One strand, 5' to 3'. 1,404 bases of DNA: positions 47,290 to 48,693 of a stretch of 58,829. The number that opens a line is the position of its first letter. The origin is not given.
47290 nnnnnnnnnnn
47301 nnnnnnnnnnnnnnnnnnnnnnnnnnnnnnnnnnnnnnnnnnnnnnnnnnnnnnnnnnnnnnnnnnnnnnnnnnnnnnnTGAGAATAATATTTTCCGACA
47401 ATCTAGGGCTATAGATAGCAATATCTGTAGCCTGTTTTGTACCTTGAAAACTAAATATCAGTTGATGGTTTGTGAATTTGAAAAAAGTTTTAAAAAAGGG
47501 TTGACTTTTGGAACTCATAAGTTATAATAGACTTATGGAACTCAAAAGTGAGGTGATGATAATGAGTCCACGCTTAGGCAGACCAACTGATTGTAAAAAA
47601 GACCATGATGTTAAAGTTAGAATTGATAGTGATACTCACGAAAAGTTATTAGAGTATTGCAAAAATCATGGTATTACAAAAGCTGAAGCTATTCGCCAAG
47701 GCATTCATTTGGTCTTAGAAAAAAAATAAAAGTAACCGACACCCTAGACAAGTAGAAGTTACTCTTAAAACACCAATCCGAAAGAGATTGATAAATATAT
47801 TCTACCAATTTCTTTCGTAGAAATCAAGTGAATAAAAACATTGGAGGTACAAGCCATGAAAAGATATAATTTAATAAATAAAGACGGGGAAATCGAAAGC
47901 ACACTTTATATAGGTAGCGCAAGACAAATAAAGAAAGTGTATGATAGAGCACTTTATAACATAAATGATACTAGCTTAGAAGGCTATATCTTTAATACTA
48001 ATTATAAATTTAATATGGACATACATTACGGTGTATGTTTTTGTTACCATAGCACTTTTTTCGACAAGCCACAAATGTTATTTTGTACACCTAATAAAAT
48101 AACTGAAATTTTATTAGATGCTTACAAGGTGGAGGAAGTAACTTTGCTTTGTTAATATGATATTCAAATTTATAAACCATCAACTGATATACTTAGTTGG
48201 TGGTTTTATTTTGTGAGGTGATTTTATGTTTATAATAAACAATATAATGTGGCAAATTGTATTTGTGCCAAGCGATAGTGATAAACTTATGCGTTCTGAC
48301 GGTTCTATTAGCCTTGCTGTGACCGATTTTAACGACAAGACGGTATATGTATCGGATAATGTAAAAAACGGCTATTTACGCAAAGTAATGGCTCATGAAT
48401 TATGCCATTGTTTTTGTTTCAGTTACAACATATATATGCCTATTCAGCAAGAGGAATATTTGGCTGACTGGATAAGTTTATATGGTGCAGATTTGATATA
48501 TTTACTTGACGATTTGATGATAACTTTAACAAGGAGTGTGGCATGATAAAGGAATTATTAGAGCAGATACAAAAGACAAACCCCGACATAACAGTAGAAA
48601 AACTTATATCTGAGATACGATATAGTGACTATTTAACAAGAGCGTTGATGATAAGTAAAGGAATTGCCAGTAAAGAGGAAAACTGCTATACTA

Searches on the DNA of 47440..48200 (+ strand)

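Call 10: search_dna_similar(query=window:47440-48200:+, collection=phages, mode=distant, max_rows=30)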
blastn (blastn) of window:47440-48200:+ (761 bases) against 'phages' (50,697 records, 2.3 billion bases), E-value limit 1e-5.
Records with a match: 2; places in all: 2; records where one place covers at least 80% of the query: 0.
Best place of each record, by identity: 60-80% 2.
By first word of the organism name: Clostridioides 2.
By host as written in the record: Clostridioides sp. ES-S-0107-01 1; - 1.
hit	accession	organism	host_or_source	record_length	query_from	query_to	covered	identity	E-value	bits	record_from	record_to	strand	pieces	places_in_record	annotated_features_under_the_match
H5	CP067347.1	Clostridioides phage ES-S-0107-01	Clostridioides sp. ES-S-0107-01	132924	37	301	35%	72.5%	5e-29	134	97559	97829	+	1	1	record has no annotation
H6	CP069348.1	Clostridioides phage pCD1602_4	water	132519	62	301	32%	67.1%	7e-8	65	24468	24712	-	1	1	record has no annotation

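Call 13: get_annotated_region(hit=H5, flank=3000)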
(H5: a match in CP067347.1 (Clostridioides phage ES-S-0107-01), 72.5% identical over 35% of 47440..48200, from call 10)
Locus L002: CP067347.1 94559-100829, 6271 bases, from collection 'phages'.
description: Clostridioides phage ES-S-0107-01, complete sequence.
organism: Clostridioides phage ES-S-0107-01 (NCBI taxid 2802960)
taxonomy: Viruses; Duplodnaviria; Heunggongvirae; Uroviricota; Caudoviricetes
host: Clostridioides sp. ES-S-0107-01; source: soil; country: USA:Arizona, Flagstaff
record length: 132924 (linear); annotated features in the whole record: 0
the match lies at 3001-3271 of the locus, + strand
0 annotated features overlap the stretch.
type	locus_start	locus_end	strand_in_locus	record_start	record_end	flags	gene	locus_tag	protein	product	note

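Call 59: search_rna_families(source=window, start=47450, end=47950, threshold=evalue, max_evalue=10)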
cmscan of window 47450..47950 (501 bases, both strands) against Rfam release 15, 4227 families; matches with E-value up to 10: 4.
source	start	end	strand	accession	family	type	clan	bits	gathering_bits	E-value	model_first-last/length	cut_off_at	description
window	47521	47566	+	RF01361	CRISPR-DR48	Gene; CRISPR;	-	19.4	50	1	1-37/37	no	CRISPR RNA direct repeat element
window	47548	47639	+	RF01280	snoR14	Gene; snRNA; snoRNA; CD-box;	CL00076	17.6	40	1.1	1-84/84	no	Small nucleolar RNA snoR14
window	47775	47821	-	RF03474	mir-4766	Gene; miRNA;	-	15.2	72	5.4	1-56/56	no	mir-4766 microRNA precursor family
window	47483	47533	-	RF01089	PK-repBA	Cis-reg;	-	12.2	45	6.2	1-124/124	no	Pseudoknot of the regulatory region of the repBA gene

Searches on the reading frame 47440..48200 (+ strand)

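Call 29: search_protein_families(library=pfam, proteins=[L002:3376-4119:+], max_evalue=0.001)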
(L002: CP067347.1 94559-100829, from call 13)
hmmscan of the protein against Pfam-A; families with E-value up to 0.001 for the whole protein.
L002:3376-4119:+ (248 aa): 1 family
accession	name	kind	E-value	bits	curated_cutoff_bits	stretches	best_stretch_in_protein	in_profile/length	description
PF02498.22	Bro-N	-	8.9e-28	97.2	25.6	1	15-101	1-96/96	BRO family, N-terminal domain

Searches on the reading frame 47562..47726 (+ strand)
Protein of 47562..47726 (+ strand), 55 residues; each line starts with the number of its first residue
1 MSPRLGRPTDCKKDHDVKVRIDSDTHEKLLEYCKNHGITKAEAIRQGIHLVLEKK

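Call 7: search_protein_families(library=pfam, proteins=[window:47562-47726:+], max_evalue=0.01)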
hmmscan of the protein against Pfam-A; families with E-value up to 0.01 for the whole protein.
window:47562-47726:+ (55 aa): 2 families
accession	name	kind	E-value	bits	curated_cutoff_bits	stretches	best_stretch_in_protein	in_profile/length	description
PF10723.15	RepB-RCR_reg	-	6.5e-05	23.2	21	1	15-49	40-74/81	Replication regulatory protein RepB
PF12651.13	RHH_3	-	0.0047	17.3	21.6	1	19-54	7-42/44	Ribbon-helix-helix domain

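Call 30: search_protein_families(library=phrogs, proteins=[window:47562-47726:+], max_evalue=0.001)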
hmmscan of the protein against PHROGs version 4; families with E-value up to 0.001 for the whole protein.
window:47562-47726:+ (55 aa): 3 families
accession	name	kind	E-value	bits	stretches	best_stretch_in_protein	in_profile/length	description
phrog_876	-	transcription regulation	9.2e-16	59.1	1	1-54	54-107/239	transcriptional repressor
phrog_4738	-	transcription regulation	0.00013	22.7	1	7-55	7-56/59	transcriptional repressor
phrog_35455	-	unknown function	0.00044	21.2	1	15-49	42-76/86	-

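Call 49: search_dna_similar(query=window:47562-47726:+, collection=plasmids, mode=protein, max_evalue=0.001, max_rows=30)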
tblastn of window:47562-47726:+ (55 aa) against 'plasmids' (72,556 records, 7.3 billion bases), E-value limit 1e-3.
Records with a match: 6; places in all: 7; records where one place covers at least 80% of the query: 6.
Best place of each record, by identity: <60% 6.
By first word of the organism name: Clostridium 5; Clostridioides 1.
By predicted mobility (MOB-suite, as given by PLSDB): non-mobilizable 6.
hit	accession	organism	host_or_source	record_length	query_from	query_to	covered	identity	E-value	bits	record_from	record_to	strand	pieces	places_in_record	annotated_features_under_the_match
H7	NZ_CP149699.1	Clostridioides difficile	Dog,single cell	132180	1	55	100%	55.4%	5e-12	65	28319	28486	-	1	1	hypothetical protein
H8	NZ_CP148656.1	Clostridium perfringens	Homo sapiens,single cell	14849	4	55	95%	47.2%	6e-5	45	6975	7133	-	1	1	CopG family transcriptional regulator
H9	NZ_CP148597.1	Clostridium perfringens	Homo sapiens,single cell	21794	4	48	82%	45.7%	5e-4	42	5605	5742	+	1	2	none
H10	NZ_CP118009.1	Clostridium perfringens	Homo sapiens,pure cell culture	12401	4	49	84%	43.5%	6e-6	47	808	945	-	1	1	hypothetical protein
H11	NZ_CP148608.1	Clostridium perfringens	Homo sapiens,single cell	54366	4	49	84%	39.1%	2e-4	43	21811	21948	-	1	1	hypothetical protein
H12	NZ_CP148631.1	Clostridium perfringens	Homo sapiens,single cell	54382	4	49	84%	39.1%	2e-4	43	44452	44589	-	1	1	hypothetical protein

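Call 54: get_annotated_region(hit=H10, flank=2500)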
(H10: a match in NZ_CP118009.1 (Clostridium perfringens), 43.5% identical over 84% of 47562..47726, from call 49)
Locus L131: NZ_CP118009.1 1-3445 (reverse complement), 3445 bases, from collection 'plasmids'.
description: Clostridium perfringens strain OB21 TSA 19 plasmid unnamed1, complete sequence
organism: Clostridium perfringens (NCBI taxid 1502)
taxonomy: Bacteria; Bacillota; Clostridia; Eubacteriales; Clostridiaceae; Clostridium; Clostridium perfringens
host: -; source: Homo sapiens,pure cell culture; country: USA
typing (MOB-suite, as given by PLSDB): non-mobilizable
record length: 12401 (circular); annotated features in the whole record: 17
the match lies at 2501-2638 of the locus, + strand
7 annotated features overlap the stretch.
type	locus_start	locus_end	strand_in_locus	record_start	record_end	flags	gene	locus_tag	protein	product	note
CDS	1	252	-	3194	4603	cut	-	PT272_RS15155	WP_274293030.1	DUF4158 domain-containing protein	-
CDS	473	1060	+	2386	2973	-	-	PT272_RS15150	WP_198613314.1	recombinase family protein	GO:0006310 - DNA recombination [Evidence IEA]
CDS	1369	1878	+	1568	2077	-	-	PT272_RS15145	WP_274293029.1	hypothetical protein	-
CDS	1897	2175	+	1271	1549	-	-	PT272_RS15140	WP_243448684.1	hypothetical protein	-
CDS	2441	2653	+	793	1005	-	-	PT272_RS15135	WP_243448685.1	hypothetical protein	-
CDS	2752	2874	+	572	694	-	-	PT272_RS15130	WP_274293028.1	hypothetical protein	-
CDS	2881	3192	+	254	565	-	-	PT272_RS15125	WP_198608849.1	hypothetical protein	-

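Call 55: get_annotated_region(hit=H8, flank=2500)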
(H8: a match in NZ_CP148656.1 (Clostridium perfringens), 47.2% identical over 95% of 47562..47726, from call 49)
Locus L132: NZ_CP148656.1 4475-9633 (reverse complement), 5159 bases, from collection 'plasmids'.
description: Clostridium perfringens strain Z1323HCP0016 plasmid pZ1323HCP0016-5, complete sequence
organism: Clostridium perfringens (NCBI taxid 1502)
taxonomy: Bacteria; Bacillota; Clostridia; Eubacteriales; Clostridiaceae; Clostridium; Clostridium perfringens
host: -; source: Homo sapiens,single cell; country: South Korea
typing (MOB-suite, as given by PLSDB): non-mobilizable
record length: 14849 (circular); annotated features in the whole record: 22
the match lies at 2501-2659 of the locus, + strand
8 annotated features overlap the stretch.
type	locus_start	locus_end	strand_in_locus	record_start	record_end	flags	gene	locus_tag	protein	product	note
CDS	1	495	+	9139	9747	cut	-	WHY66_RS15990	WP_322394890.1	recombinase family protein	GO:0006310 - DNA recombination [Evidence IEA]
CDS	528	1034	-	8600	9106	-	-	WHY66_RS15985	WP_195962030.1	type III toxin-antitoxin system ToxN/AbiQ family toxin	-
CDS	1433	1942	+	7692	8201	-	-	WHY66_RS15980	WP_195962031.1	hypothetical protein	-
CDS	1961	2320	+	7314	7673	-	-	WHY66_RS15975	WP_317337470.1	hypothetical protein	-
CDS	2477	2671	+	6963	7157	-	-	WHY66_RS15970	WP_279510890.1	CopG family transcriptional regulator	-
CDS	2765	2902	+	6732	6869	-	-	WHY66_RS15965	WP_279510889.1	hypothetical protein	-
CDS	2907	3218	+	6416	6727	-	-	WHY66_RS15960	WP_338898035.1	DUF6809 family protein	-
CDS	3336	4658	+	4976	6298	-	-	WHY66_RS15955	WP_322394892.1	helix-turn-helix domain-containing protein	-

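Call 66: search_protein_families(library=ncbifam, proteins=[window:47562-47726:+], max_evalue=0.01)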
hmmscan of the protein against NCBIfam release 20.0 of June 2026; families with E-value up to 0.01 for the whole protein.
window:47562-47726:+ (55 aa): 2 families
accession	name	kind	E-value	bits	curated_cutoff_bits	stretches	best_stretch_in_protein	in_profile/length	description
NF053762.1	aCcr1_fam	equivalog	5.4e-08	32.6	60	1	19-52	5-38/38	aCcr1 family cell cycle regulator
NF010256.0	PRK13702.1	subfamily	1.9e-05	24.6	87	1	15-49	42-76/85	replication regulatory protein RepA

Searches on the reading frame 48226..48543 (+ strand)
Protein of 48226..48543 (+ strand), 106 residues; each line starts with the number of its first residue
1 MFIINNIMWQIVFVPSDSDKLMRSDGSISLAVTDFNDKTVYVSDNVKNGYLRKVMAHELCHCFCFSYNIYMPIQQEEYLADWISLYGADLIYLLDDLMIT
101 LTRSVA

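Call 29: search_protein_families(library=pfam, proteins=[window:48226-48543:+], max_evalue=0.001)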
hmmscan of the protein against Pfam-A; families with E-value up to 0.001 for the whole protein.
window:48226-48543:+ (106 aa): 0 families

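Call 30: search_protein_families(library=phrogs, proteins=[window:48226-48543:+], max_evalue=0.001)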
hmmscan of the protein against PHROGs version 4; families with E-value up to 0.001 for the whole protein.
window:48226-48543:+ (106 aa): 2 families
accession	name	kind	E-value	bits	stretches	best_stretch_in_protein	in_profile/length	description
phrog_1233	-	unknown function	2.4e-11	44.3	1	4-91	14-101/306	-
phrog_87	-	other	0.00034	21.4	1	31-81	65-120/227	metallo-protease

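Call 66: search_protein_families(library=ncbifam, proteins=[window:48226-48543:+], max_evalue=0.01)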
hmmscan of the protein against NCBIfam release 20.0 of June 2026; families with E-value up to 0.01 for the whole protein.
window:48226-48543:+ (106 aa): 0 families
